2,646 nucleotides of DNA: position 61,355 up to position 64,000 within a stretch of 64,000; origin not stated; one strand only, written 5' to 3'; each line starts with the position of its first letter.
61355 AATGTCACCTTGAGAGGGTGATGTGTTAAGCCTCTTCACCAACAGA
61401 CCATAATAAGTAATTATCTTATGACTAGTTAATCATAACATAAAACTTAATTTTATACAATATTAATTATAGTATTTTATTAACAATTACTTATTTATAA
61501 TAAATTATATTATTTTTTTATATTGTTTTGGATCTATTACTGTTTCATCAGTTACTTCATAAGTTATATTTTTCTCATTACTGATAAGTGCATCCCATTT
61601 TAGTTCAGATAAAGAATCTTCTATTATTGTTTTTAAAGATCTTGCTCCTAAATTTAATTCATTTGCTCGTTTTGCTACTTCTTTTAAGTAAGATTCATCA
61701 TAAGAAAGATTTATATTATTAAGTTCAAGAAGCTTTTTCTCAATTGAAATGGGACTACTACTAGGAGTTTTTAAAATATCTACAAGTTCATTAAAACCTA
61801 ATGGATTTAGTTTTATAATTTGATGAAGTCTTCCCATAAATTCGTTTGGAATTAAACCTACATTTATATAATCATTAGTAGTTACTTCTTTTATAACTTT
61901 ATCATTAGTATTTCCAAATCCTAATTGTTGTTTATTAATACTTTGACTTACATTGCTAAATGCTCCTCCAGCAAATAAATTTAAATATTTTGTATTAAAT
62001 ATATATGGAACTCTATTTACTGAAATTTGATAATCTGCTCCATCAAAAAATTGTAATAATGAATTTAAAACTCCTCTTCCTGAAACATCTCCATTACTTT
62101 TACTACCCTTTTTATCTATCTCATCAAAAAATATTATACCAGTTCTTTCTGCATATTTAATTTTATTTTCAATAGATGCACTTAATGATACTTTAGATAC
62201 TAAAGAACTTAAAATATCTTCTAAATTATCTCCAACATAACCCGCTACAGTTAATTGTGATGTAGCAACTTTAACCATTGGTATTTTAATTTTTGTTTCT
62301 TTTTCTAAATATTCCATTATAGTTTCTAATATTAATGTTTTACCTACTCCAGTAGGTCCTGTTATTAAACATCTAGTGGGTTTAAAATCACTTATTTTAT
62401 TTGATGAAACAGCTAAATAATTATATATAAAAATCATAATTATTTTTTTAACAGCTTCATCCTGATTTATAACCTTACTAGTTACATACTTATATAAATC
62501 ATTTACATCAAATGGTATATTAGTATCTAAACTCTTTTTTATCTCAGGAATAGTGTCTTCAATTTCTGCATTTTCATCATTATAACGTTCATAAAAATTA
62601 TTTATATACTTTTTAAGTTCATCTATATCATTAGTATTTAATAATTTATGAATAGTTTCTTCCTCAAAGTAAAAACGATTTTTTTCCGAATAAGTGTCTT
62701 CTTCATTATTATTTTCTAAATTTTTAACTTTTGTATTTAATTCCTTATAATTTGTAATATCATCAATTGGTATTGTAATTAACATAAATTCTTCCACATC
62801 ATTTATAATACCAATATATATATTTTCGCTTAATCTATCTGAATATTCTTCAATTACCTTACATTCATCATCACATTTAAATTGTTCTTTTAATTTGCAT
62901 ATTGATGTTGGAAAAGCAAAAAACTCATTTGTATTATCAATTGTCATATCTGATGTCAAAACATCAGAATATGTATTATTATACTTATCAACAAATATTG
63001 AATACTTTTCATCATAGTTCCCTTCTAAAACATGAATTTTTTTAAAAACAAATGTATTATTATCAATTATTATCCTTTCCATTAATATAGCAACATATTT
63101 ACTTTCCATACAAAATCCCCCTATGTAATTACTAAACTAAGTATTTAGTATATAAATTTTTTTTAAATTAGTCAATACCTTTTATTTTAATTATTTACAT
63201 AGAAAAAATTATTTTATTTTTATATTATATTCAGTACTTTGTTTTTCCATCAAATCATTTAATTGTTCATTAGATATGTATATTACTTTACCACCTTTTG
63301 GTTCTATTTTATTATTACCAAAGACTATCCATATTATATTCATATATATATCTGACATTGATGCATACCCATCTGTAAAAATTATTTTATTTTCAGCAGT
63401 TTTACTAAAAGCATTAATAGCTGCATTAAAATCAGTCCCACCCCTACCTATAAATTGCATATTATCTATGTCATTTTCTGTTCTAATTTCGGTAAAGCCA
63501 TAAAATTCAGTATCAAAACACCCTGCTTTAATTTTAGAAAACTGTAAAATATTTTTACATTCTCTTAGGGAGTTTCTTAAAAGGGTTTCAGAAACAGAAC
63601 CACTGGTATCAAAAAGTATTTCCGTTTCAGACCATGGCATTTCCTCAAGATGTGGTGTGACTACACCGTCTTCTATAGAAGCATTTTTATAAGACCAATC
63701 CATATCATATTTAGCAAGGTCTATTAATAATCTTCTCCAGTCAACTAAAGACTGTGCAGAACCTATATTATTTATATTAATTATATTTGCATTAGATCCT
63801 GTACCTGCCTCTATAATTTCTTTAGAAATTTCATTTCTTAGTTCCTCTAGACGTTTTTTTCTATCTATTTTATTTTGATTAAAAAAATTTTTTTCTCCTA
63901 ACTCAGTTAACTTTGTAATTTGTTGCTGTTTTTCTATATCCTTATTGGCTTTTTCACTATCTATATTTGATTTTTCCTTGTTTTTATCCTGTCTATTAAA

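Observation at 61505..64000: Operon of a VWA-domain protein and a ClpX-like AAA+ unfoldase with a novel N-terminal domain, next to an atypical tRNA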

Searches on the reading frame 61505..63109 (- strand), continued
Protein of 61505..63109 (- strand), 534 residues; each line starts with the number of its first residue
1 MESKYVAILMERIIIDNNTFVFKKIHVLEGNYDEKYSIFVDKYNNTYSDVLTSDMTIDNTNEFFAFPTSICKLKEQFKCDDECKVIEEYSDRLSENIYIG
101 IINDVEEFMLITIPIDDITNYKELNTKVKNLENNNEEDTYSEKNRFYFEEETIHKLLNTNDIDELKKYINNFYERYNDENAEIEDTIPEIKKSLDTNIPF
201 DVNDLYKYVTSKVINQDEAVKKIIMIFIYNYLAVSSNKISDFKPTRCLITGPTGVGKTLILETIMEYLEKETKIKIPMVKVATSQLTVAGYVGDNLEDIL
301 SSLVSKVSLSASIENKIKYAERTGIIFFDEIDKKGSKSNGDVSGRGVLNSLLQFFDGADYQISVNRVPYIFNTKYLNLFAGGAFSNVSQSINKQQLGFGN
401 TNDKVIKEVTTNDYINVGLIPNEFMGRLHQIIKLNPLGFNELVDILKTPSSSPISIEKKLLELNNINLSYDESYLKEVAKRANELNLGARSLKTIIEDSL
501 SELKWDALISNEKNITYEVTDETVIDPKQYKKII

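Call 70: find_encoding_contigs(protein=P0016, flank=10000, max_places=1)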
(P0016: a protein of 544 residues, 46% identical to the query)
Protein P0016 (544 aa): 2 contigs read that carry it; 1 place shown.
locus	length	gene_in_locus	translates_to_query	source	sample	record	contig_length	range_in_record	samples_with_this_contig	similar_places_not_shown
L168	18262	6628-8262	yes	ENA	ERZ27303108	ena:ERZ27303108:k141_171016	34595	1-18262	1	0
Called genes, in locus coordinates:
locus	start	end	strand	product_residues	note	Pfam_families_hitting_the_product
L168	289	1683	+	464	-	PF01406:tRNA-synt_1e, PF01921:tRNA-synt_1f (faint), PF09334:tRNA-synt_1g (faint), PF00749:tRNA-synt_1c (faint), PF09190:DALR_2 (weak)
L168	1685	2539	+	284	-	PF01509:TruB_N, PF16198:TruB_C_2 (weak)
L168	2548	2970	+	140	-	PF01741:MscL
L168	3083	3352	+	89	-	PF00312:Ribosomal_S15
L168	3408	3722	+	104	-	-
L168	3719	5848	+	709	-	PF01138:RNase_PH, PF03725:RNase_PH_C, PF03726:PNPase, PF01138:RNase_PH, PF03725:RNase_PH_C (weak), PF00575:S1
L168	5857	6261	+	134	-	PF17319:DUF5362, PF09851:SHOCT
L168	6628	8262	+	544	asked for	PF00004:AAA, PF07724:AAA_2, PF10431:ClpB_D2-small (weak)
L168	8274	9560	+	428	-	PF13393:tRNA-synt_His, PF00587:tRNA-synt_2b, PF03129:HGTP_anticodon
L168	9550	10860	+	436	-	PF01336:tRNA_anti-codon, PF00152:tRNA-synt_2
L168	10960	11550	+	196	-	PF22461:SLBB_2 (weak), PF10531:SLBB, PF00633:HHH (faint), PF12836:HHH_3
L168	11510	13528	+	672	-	PF13567:DUF4131, PF03772:Competence, PF00753:Lactamase_B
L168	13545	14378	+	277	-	PF02498:Bro-N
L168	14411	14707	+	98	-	PF17761:DUF1016_N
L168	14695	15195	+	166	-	PF06250:YhcG_C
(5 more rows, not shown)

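Call 90: search_protein_families(library=pfam, proteins=[P0038, P0055, P0036, P0041, P0090], max_evalue=0.001)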
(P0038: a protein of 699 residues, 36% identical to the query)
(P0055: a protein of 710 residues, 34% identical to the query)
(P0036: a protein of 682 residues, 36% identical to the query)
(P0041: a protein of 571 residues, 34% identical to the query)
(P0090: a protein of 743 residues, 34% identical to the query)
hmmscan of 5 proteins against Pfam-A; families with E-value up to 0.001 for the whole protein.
P0038 (699 aa): 7 families
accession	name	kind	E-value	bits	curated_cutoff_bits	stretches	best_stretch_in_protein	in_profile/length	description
PF07724.20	AAA_2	-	6.5e-19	69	27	1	387-570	5-165/166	AAA domain (Cdc48 subfamily)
PF00004.35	AAA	-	1.3e-14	55.2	21.2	1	388-501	1-99/131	ATPase family associated with various cellular activities (AAA)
PF10431.15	ClpB_D2-small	-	6.3e-07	29.8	21.9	1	594-643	14-63/81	C-terminal, D2-small domain, of ClpB protein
PF07728.20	AAA_5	-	2.7e-05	24.6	22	1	389-502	3-109/139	AAA domain (dynein-related subfamily)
PF06068.19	TIP49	-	4.1e-05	23.4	23.8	1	354-420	21-87/347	TIP49 P-loop domain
PF00158.32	Sigma54_activat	-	6e-05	23.2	20.2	1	382-461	19-104/168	Sigma-54 interaction domain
PF13401.12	AAA_22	-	0.00037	21.2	27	0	386-437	6-60/130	AAA domain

P0055 (710 aa): 6 families
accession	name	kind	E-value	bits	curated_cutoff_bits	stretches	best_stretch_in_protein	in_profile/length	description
PF07724.20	AAA_2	-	2.9e-19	70.1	27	1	399-579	4-165/166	AAA domain (Cdc48 subfamily)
PF00004.35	AAA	-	6.3e-15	56.2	21.2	1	401-517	1-99/131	ATPase family associated with various cellular activities (AAA)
PF10431.15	ClpB_D2-small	-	8.2e-08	32.6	21.9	1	588-652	3-63/81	C-terminal, D2-small domain, of ClpB protein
PF00158.32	Sigma54_activat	-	0.00043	20.5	20.2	0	398-474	22-104/168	Sigma-54 interaction domain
PF13401.12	AAA_22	-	0.00045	21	27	0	398-445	5-55/130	AAA domain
PF07728.20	AAA_5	-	0.00045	20.7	22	0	401-475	2-78/139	AAA domain (dynein-related subfamily)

P0036 (682 aa): 6 families
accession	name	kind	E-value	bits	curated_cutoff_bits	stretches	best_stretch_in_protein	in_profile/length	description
PF07724.20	AAA_2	-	3.6e-18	66.6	27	1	370-554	4-165/166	AAA domain (Cdc48 subfamily)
PF00004.35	AAA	-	4.3e-14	53.5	21.2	1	372-493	1-107/131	ATPase family associated with various cellular activities (AAA)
PF10431.15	ClpB_D2-small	-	1.9e-06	28.2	21.9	1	582-626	18-62/81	C-terminal, D2-small domain, of ClpB protein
PF07728.20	AAA_5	-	1.1e-05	25.9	22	1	373-494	3-121/139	AAA domain (dynein-related subfamily)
PF00158.32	Sigma54_activat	-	0.00035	20.7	20.2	0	366-445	19-104/168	Sigma-54 interaction domain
PF00493.29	MCM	-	0.00058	19.5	23.3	0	335-454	17-141/224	MCM P-loop domain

P0041 (571 aa): 8 families
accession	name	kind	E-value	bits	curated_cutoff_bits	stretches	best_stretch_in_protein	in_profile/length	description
PF07724.20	AAA_2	-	2.6e-16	60.5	27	1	286-463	3-164/166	AAA domain (Cdc48 subfamily)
PF00004.35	AAA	-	2.5e-14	54.3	21.2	1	289-398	1-99/131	ATPase family associated with various cellular activities (AAA)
PF10431.15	ClpB_D2-small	-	9.5e-07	29.2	21.9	1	487-531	14-58/81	C-terminal, D2-small domain, of ClpB protein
PF13173.12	AAA_14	-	5.8e-06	26.8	27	1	286-362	2-73/129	AAA domain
PF05496.18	RuvB_N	-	8.2e-05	22.9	27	1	264-315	12-62/159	Holliday junction DNA helicase RuvB P-loop domain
PF02367.23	TsaE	-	0.00016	22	26.6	1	274-327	9-62/128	Threonylcarbamoyl adenosine biosynthesis protein TsaE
PF13191.12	AAA_16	-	0.00054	20.9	32.6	0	286-313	24-51/167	AAA ATPase domain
PF13401.12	AAA_22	-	0.00066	20.4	27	0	285-326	4-43/130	AAA domain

P0090 (743 aa): 14 families
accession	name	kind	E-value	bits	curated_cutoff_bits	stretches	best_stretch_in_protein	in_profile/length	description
PF00004.35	AAA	-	5.4e-16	59.7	21.2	1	450-553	1-98/131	ATPase family associated with various cellular activities (AAA)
PF07724.20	AAA_2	-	2.9e-13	50.6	27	1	447-628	3-163/166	AAA domain (Cdc48 subfamily)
PF02367.23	TsaE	-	3e-06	27.6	26.6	0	444-489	18-63/128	Threonylcarbamoyl adenosine biosynthesis protein TsaE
PF00493.29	MCM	-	5e-06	26.2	23.3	1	401-528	13-137/224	MCM P-loop domain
PF07728.20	AAA_5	-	1e-05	26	22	0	449-523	1-77/139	AAA domain (dynein-related subfamily)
PF13238.12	AAA_18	-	1.8e-05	25.7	29.4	0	151-208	1-48/128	AAA domain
PF10431.15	ClpB_D2-small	-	0.00012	22.5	21.9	1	661-710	21-70/81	C-terminal, D2-small domain, of ClpB protein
PF12775.13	AAA_7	-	0.00014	21.9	25.8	0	446-476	32-62/181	P-loop containing dynein motor region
PF13191.12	AAA_16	-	0.00015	22.8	32.6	0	448-475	25-52/167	AAA ATPase domain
PF00158.32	Sigma54_activat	-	0.00017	21.8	20.2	0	439-470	14-45/168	Sigma-54 interaction domain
PF03215.21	Rad17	-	0.00027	21.4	23.8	0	147-180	44-77/186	Rad17 P-loop domain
PF13555.12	AAA_29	-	0.00029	21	27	0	449-468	24-43/61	P-loop containing region of AAA domain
PF13401.12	AAA_22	-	0.00057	20.6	27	0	449-479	7-33/130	AAA domain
PF25201.1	nSTAND6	-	0.00077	20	27.7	0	144-204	14-75/148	Novel STAND NTPase 6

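Call 96: find_related_loci(query=A1, collection=viral_contigs, flank=5000)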
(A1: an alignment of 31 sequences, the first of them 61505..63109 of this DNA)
Query A1 (534 aa) in viral_contigs; peptide patterns used: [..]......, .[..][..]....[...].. (x = any residue, [..] = any of these).
600 stretches matched a pattern (row limit reached: there are more); 101 encode a relative of the query (tblastn E <= 1e-3); the best 80 are kept; 80 distinct loci.
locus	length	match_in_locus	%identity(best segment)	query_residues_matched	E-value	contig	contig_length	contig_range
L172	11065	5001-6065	33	173-526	2e-40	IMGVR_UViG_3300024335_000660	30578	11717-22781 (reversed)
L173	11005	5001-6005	33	200-527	1e-39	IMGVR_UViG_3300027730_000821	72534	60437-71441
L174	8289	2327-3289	35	184-500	9e-39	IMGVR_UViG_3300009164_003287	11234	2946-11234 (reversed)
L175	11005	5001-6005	33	200-527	5e-40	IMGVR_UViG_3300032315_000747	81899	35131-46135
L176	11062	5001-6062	32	184-528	3e-38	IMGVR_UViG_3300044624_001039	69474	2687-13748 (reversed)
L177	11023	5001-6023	30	197-528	1e-37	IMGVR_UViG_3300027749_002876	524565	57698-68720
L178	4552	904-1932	33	195-528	1e-37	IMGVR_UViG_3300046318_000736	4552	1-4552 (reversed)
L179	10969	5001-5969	33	213-524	2e-37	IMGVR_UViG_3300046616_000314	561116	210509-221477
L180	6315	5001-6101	31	161-506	3e-37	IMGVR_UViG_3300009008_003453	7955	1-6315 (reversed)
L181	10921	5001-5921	33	204-505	3e-37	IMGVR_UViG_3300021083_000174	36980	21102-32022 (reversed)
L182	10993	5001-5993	30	188-506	6e-37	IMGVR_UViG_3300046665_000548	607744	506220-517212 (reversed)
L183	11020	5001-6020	33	200-530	7e-37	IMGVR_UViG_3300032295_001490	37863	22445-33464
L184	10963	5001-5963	32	203-521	3e-37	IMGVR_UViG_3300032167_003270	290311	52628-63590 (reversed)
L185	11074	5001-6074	30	183-528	6e-37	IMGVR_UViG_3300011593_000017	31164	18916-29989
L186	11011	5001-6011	34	200-527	8e-37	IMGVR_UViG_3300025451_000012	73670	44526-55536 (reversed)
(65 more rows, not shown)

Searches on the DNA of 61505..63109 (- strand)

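Call 54: search_rna_families(source=L001, start=3900, end=12200, threshold=evalue, max_evalue=0.1)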
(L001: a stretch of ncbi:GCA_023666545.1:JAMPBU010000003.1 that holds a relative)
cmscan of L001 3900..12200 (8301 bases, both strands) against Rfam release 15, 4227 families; matches with E-value up to 0.1: 1.
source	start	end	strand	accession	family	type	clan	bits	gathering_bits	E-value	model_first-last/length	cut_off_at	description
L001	11708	11781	+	RF00005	tRNA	Gene; tRNA;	CL00001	59.5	29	3.2e-11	1-71/71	no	tRNA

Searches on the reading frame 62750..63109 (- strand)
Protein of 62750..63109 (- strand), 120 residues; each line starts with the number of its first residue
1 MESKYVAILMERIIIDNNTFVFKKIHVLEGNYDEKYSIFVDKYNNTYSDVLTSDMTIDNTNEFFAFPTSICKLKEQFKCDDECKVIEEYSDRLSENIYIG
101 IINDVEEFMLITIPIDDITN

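Call 62: predict_structure(alignment_id=A5)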
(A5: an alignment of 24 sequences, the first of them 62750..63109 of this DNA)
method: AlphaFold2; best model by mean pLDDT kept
length: 120 residues; sequences in the alignment: 24
mean_pLDDT: 93.7   pTM: 0.84
mean pLDDT of the five models: 93.7, 93.6, 93.5, 92.2, 92.0
residues with pLDDT >= 90: 103; 70-90: 15; 50-70: 2; < 50: 0
segments of 3 or more residues with pLDDT < 50: none
pLDDT, mean of each block of 10 residues (from residue 1): 89 94 97 96 96 81 97 97 97 96 92 91
secondary structure, 60 per line:
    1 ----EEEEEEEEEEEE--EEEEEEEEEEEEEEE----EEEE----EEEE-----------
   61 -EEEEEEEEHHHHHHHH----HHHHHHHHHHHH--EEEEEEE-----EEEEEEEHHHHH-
elements in order: E5-16 E19-33 E38-41 E46-49 E62-69 H70-77 H82-93 E96-102 E108-114 H115-119

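Call 92: search_protein_representatives(alignment_id=A5)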
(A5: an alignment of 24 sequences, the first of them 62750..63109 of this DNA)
Query: 24 sequences, 124 profile positions. Proteins with E-value up to 0.001 (for the whole library): 484; up to 1e-10: 219; up to 1e-30: 0. The best 150 are listed.
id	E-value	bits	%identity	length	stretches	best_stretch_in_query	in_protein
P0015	2.2e-30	121.2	-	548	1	1-121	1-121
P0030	5.9e-30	119.8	-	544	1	2-122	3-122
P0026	1.6e-29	118.4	-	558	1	2-122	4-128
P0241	3.3e-29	117.4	-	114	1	3-115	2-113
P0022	1.3e-28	115.5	-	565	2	4-122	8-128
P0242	4.1e-28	113.8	-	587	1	3-122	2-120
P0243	1.5e-27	112.0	-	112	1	1-111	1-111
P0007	2.1e-27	111.5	-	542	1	4-121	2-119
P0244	1.4e-26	108.8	-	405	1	2-121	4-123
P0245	3.2e-25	104.5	-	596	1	3-120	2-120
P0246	4.8e-25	103.9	-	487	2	1-121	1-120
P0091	5.1e-25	103.8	-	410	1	1-122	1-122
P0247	7.4e-25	103.3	-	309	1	1-122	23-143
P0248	1.7e-24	102.1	-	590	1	2-122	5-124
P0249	2.7e-24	101.5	-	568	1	4-121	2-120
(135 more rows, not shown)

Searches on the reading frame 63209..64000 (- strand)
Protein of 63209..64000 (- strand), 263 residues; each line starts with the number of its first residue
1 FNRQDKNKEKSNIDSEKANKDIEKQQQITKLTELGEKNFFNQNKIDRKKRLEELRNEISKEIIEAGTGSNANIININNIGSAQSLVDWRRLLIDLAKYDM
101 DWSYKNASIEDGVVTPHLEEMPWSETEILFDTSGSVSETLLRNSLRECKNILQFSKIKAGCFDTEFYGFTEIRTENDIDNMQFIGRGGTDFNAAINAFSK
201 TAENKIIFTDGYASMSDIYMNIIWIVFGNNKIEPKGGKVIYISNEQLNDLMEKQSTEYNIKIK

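Call 8: search_protein_families(library=pfam, proteins=[window:63209-64000:-], max_evalue=0.1)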
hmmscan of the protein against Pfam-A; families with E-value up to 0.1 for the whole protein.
window:63209-64000:- (263 aa): 1 family
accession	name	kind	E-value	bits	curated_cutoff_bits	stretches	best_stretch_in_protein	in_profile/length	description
PF09967.15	DUF2201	-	3.7e-11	43.6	26.4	1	129-242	4-122/123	VWA-like domain (DUF2201)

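Call 9: search_protein_families(library=ncbifam, proteins=[window:63209-64000:-], max_evalue=0.1)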
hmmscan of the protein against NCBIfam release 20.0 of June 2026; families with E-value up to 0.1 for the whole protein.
window:63209-64000:- (263 aa): 1 family
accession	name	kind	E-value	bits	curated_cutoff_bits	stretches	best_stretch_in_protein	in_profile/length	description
TIGR04275.1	beta_prop_Msarc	repeat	0.049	13.4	85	0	203-220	18-35/40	beta-propeller repeat protein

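Call 10: search_protein_families(library=padloc, proteins=[window:63209-64000:-], max_evalue=0.1)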
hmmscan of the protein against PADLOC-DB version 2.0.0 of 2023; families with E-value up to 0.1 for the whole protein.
window:63209-64000:- (263 aa): 1 family
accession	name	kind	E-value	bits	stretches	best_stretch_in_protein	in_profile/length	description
PDLC00208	KwaA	-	0.0031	15.2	1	212-261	124-172/190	Unknown function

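Call 11: search_protein_families(library=phrogs, proteins=[window:63209-64000:-], max_evalue=0.1)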
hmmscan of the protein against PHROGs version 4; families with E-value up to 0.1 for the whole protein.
window:63209-64000:- (263 aa): 2 families
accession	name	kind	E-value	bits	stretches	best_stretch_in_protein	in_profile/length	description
phrog_1314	-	DNA, RNA and nucleotide metabolism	4.4e-27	96.2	1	12-244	154-392/394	HNH endonuclease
phrog_23345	-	unknown function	0.088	13.3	0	185-226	187-228/258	-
